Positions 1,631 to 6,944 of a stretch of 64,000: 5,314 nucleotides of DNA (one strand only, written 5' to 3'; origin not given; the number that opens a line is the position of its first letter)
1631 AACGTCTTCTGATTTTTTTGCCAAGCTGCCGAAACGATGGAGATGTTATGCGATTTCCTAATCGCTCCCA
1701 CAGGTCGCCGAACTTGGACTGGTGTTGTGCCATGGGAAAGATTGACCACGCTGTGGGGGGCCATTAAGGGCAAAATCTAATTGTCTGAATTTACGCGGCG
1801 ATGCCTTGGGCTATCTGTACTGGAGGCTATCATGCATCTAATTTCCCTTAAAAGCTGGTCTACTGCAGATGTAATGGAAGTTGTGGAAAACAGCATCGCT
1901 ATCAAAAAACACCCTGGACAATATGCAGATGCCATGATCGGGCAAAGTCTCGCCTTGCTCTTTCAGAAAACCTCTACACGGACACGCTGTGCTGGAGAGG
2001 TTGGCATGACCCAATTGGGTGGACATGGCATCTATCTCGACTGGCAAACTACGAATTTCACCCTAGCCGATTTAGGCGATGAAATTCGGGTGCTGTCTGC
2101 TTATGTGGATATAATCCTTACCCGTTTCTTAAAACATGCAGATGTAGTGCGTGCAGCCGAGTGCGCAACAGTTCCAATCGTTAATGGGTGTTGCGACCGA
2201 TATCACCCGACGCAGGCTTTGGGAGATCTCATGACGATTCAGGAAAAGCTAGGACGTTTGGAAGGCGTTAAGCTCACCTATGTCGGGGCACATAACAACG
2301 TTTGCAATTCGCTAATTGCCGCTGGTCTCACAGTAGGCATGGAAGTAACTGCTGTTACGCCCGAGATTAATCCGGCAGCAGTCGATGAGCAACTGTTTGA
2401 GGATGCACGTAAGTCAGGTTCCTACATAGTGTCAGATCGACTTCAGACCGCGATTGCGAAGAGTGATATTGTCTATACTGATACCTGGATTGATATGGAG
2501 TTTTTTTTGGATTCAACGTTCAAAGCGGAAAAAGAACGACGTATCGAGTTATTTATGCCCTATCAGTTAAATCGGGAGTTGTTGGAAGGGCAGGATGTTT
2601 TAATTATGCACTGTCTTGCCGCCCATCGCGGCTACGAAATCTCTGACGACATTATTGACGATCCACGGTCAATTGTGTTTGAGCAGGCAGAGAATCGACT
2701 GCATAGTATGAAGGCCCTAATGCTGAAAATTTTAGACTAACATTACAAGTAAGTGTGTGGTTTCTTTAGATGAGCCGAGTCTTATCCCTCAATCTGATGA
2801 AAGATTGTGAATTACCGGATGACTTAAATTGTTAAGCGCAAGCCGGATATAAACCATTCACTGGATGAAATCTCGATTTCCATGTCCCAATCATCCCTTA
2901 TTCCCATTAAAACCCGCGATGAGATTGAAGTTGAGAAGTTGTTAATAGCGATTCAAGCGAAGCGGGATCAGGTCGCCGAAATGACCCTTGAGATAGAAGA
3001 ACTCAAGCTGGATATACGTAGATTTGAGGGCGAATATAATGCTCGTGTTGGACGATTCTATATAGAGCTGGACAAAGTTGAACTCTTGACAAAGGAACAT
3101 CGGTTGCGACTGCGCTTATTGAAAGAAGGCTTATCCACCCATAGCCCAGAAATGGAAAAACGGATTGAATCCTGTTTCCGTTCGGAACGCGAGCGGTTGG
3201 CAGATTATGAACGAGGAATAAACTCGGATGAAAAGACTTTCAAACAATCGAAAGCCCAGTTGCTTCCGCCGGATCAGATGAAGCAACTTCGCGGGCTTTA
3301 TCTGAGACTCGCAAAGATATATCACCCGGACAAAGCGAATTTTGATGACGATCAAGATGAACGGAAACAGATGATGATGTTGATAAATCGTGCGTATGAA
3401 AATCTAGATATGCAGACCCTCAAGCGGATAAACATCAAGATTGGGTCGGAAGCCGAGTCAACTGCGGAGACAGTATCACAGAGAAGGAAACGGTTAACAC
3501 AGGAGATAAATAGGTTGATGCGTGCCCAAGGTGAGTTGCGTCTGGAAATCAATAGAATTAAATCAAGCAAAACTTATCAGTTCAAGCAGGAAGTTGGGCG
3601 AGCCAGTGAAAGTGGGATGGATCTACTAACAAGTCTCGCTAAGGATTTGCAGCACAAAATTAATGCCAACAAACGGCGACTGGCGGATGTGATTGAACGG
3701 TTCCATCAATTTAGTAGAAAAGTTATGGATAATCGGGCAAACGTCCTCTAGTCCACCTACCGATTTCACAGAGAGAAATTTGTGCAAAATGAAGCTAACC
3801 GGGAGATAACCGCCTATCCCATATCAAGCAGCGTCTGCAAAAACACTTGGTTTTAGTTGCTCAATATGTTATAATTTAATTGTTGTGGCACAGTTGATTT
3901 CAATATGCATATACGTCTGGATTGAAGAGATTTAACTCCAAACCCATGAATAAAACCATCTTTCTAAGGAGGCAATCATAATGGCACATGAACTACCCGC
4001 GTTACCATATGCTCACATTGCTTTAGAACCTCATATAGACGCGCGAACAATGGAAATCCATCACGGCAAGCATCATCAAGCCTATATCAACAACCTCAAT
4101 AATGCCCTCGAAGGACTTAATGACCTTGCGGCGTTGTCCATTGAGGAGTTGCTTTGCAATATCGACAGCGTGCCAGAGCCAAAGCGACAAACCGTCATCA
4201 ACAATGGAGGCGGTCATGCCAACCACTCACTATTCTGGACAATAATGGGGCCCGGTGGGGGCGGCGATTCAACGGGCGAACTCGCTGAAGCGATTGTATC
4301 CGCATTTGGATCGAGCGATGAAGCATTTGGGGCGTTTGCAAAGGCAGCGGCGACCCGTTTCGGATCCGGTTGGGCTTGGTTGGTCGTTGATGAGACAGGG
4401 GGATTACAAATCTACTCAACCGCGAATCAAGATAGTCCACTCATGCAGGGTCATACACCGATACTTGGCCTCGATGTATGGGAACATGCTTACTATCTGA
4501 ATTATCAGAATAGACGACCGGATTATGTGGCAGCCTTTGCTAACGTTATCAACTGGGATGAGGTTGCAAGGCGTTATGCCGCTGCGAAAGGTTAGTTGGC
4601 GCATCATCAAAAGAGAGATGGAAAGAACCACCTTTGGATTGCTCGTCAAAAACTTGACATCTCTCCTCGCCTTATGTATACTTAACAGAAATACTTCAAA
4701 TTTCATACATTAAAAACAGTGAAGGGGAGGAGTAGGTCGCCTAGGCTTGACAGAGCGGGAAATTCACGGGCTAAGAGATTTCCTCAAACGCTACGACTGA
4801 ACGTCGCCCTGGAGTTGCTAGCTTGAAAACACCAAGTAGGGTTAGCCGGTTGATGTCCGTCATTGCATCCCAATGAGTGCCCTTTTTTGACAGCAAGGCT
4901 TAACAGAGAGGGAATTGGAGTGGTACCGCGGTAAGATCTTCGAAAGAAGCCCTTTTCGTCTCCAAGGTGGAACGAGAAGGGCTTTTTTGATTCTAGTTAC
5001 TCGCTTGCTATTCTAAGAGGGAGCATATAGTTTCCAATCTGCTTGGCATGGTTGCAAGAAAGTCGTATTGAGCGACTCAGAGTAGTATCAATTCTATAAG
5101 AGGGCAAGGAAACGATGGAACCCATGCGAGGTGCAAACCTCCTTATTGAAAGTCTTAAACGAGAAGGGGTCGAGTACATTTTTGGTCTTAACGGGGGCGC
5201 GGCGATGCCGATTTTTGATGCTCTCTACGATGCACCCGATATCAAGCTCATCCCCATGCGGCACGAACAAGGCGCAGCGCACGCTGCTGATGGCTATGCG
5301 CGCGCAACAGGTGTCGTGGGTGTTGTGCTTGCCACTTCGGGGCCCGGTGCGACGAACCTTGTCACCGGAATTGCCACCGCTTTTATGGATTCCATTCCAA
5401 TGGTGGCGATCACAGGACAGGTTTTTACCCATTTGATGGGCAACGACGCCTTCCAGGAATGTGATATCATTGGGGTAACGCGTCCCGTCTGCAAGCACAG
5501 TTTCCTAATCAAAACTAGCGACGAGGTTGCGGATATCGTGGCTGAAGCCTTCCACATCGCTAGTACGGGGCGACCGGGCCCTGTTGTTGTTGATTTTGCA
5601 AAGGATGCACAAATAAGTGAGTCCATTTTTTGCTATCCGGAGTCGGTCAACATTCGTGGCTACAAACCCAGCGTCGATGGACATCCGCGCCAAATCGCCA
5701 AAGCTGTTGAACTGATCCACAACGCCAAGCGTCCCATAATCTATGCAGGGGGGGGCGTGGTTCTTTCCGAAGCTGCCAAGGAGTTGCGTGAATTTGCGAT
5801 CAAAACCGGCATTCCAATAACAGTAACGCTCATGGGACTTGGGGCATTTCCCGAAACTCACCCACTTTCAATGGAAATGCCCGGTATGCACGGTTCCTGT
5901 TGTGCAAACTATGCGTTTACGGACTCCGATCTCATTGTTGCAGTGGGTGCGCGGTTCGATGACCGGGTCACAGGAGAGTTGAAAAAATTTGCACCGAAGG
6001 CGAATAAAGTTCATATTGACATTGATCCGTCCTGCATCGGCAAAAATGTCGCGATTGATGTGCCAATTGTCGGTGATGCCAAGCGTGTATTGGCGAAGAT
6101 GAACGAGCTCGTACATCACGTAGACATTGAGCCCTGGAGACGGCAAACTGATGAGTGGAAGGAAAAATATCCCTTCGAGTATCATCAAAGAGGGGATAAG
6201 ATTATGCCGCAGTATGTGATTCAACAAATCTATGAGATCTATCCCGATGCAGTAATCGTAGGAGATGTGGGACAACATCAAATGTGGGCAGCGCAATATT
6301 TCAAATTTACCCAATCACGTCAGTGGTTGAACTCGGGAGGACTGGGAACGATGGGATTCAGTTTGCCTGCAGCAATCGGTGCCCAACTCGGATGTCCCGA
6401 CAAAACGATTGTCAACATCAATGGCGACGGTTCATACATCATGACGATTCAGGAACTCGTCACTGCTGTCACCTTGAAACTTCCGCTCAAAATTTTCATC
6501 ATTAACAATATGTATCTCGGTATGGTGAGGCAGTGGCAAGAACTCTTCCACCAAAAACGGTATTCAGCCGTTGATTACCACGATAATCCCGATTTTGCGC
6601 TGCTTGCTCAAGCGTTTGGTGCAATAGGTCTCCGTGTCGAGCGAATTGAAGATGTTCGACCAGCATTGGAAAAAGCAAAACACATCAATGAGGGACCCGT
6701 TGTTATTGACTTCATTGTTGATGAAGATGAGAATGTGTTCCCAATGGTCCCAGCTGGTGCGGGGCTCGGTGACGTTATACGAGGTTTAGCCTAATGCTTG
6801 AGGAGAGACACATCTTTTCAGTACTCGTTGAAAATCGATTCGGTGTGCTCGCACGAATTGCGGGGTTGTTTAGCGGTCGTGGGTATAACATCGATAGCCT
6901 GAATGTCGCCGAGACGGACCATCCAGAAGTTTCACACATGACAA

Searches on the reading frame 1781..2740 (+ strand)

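Call 89: search_protein_families(library=pfam, proteins=[window:1781-2740:+], max_evalue=0.01)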
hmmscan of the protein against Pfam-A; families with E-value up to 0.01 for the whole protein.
window:1781-2740:+ (319 aa): 2 families
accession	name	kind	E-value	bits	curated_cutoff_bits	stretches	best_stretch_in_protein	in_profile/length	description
PF00185.30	OTCace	-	1.3e-43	149.2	29.4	1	161-315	1-155/157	Aspartate/ornithine carbamoyltransferase, Asp/Orn binding domain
PF02729.26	OTCace_N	-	2.6e-35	122.1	29.9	1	19-155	2-148/148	Aspartate/ornithine carbamoyltransferase, carbamoyl-P binding domain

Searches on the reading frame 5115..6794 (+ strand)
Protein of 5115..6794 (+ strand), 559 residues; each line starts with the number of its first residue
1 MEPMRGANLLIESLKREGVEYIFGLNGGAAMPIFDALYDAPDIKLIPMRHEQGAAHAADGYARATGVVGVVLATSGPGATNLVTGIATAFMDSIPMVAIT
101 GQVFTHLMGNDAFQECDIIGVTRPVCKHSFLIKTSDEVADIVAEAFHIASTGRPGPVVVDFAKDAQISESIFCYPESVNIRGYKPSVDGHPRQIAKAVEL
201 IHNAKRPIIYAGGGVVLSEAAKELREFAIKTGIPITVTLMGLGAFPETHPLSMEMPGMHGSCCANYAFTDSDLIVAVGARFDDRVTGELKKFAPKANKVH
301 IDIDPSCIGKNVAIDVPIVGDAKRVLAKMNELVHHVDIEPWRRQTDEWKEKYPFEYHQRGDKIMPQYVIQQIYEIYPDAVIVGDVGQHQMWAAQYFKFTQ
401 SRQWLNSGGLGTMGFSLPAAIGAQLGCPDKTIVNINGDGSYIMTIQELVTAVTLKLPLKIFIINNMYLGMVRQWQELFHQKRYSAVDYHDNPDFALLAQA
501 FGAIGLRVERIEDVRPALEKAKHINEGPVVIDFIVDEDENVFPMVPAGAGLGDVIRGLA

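Call 89: search_protein_families(library=pfam, proteins=[window:5115-6794:+], max_evalue=0.01)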
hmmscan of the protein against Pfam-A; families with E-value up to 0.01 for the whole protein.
window:5115-6794:+ (559 aa): 4 families
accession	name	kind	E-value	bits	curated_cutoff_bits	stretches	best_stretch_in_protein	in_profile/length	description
PF02775.26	TPP_enzyme_C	-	3.2e-55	186.5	21.9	1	384-533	1-151/151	Thiamine pyrophosphate enzyme, C-terminal TPP binding domain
PF00205.28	TPP_enzyme_M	-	5.3e-51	172.4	30.4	1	194-328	1-136/137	Thiamine pyrophosphate enzyme, central domain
PF02776.23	TPP_enzyme_N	-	3.4e-42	143.4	26.8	1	4-119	1-117/119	Thiamine pyrophosphate enzyme, N-terminal TPP binding domain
PF01855.24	POR_N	-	0.00097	19.4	27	1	42-102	37-95/231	Pyruvate flavodoxin/ferredoxin oxidoreductase, thiamine diP-bdg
